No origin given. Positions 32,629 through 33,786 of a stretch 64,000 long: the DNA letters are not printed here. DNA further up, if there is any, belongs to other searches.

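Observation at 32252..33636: Mu F-like motif fused to a GH108 lysozyme and PG_binding_3 domain, with a co-transcribed secreted partner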

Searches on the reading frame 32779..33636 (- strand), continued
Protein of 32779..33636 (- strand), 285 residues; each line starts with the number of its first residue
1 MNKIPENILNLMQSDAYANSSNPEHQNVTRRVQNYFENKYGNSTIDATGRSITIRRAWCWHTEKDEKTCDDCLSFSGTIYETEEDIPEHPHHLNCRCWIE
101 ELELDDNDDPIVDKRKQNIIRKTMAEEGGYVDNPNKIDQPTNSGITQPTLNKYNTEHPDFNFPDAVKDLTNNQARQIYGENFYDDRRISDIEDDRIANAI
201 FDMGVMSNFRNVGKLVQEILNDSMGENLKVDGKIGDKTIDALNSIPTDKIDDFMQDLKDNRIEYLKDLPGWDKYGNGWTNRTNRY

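Call 44: find_encoding_contigs(protein=P0022, flank=10000, max_places=2)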
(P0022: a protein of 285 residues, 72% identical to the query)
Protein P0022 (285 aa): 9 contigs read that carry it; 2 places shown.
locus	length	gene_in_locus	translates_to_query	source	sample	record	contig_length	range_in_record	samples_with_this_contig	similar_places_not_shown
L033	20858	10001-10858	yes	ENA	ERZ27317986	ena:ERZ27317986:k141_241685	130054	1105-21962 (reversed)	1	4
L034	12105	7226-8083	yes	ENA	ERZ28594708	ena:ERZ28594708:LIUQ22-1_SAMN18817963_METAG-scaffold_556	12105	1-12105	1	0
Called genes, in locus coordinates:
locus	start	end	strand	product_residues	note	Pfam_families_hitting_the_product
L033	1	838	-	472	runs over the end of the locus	PF13476:AAA_23 (faint), PF00931:NB-ARC (faint), PF02463:SMC_N (faint), PF13175:AAA_15 (faint), PF13555:AAA_29 (faint), PF00005:ABC_tran, PF12848:ABC_tran_Xtn, PF00005:ABC_tran, +9 more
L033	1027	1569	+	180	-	PF13420:Acetyltransf_4, PF00583:Acetyltransf_1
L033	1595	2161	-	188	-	PF06821:Ser_hydrolase (weak), PF12695:Abhydrolase_5 (faint), PF12146:Hydrolase_4 (weak), PF00561:Abhydrolase_1 (weak)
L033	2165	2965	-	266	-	-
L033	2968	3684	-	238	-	-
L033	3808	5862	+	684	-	PF03572:Peptidase_S41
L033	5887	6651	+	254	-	-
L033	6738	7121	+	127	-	-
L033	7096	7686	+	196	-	-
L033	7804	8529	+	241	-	-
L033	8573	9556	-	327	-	-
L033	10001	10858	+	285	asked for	PF04233:Phage_Mu_F (weak), PF05838:Glyco_hydro_108, PF09374:PG_binding_3 (faint)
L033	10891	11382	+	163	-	-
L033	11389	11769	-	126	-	PF00376:MerR, PF13411:MerR_1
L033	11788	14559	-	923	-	PF00521:DNA_topoisoIV, PF03989:DNA_gyraseA_C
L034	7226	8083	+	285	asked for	PF04233:Phage_Mu_F (weak), PF05838:Glyco_hydro_108, PF09374:PG_binding_3 (faint)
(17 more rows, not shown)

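Call 75: predict_structure(alignment_id=A5)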
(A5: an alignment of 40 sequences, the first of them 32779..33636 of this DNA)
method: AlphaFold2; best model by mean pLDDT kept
length: 285 residues; sequences in the alignment: 40
mean_pLDDT: 83.8   pTM: 0.73
mean pLDDT of the five models: 83.8, 83.6, 83.3, 80.7, 80.3
residues with pLDDT >= 90: 99; 70-90: 152; 50-70: 28; < 50: 6
segments of 3 or more residues with pLDDT < 50: 138-140
pLDDT, mean of each block of 10 residues (from residue 1): 74 90 88 73 68 83 84 88 74 77 85 88 74 51 79 87 85 90 92 93 86 94 92 94 95 93 86 83 83
secondary structure, 60 per line:
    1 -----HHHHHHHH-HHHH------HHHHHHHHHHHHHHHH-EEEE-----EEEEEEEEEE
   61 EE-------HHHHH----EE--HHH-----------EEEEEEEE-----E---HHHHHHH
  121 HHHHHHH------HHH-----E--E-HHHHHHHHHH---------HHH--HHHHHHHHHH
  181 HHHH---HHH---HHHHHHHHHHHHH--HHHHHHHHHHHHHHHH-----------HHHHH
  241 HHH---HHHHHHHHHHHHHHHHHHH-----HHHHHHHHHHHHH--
elements in order: H6-13 H15-18 H25-40 E42-45 E51-62 H70-74 E97-104 H114-127 H147-156 H171-184 H194-206 H209-224 H236-243 H247-265 H271-283

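Call 78: find_related_loci(query=A5, collection=viral_contigs, flank=10000)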
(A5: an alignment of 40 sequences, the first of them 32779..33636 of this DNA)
Query A5 (285 aa) in viral_contigs; peptide patterns used: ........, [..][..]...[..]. (x = any residue, [..] = any of these).
51 stretches matched a pattern, but none encodes a relative of the query by tblastn (E <= 1e-3).

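Call 83: fold_search(model_id=the predicted structure, library=pdb)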
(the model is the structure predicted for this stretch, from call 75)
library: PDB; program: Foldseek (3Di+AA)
matches with E <= 10: 110; with E <= 0.001: 13
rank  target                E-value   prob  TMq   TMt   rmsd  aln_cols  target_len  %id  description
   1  7dnp                  1.9e-07  1.00  0.48  0.76   3.9       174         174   29  Structure of Brucella abortus SagA (released 2021-06-23)
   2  2ikb_A                3.4e-05  1.00  0.46  0.75   4.6       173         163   24  Crystal Structure of a Protein of Unknown Function NMB1012 from Neisseria meningitidis (released 2006-11-21)
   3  2ikb_D                6.3e-05  1.00  0.45  0.76   4.4       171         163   23  Crystal Structure of a Protein of Unknown Function NMB1012 from Neisseria meningitidis (released 2006-11-21)
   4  2ikb_C                7.3e-05  1.00  0.46  0.76   4.1       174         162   25  Crystal Structure of a Protein of Unknown Function NMB1012 from Neisseria meningitidis (released 2006-11-21)
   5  2is5_A                8.1e-05  1.00  0.45  0.77   4.6       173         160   24  Crystal structure of 3 residues truncated version of protein NMB1012 from Neisseria meningitides (released 2006-11-14)
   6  6v3z_B                1.4e-04  1.00  0.45  0.68   5.6       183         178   22  Structure of Salmonella enteritidis Sen1395 (released 2020-01-29)
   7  2is5_B                1.7e-04  1.00  0.42  0.76   3.8       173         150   22  Crystal structure of 3 residues truncated version of protein NMB1012 from Neisseria meningitides (released 2006-11-14)
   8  2ikb_B                1.9e-04  1.00  0.42  0.73   5.3       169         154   22  Crystal Structure of a Protein of Unknown Function NMB1012 from Neisseria meningitidis (released 2006-11-21)
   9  6v40_B                1.9e-04  1.00  0.39  0.54   5.8       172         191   23  Structure of Salmonella Typhi TtsA (released 2020-01-29)
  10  6v40_A                2.0e-04  1.00  0.40  0.56   5.6       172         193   25  Structure of Salmonella Typhi TtsA (released 2020-01-29)
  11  6v3z_A                2.1e-04  1.00  0.43  0.64   5.9       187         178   20  Structure of Salmonella enteritidis Sen1395 (released 2020-01-29)
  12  2is5_D                3.1e-04  1.00  0.43  0.78   4.0       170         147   23  Crystal structure of 3 residues truncated version of protein NMB1012 from Neisseria meningitides (released 2006-11-14)
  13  6v40_C                3.5e-04  1.00  0.41  0.58   5.3       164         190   26  Structure of Salmonella Typhi TtsA (released 2020-01-29)
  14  2nr7                  4.2e-02  1.00  0.34  0.49   4.6       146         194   23  Structural Genomics, the crystal structure of putative secretion activator protein from Porphyromonas gingivalis W83 (released 2006-12-05)
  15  4hjv_D                1.8e+00  0.25  0.27  0.40   8.3       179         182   12  Crystal structure of E. coli MltE with bound bulgecin and murodipeptide (released 2012-10-24)
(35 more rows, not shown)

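Call 107: search_protein_families(library=pfam, proteins=[L013:10809-11255:-], max_evalue=1)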
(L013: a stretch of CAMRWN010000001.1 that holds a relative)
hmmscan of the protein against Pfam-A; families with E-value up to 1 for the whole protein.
L013:10809-11255:- (149 aa): 0 families
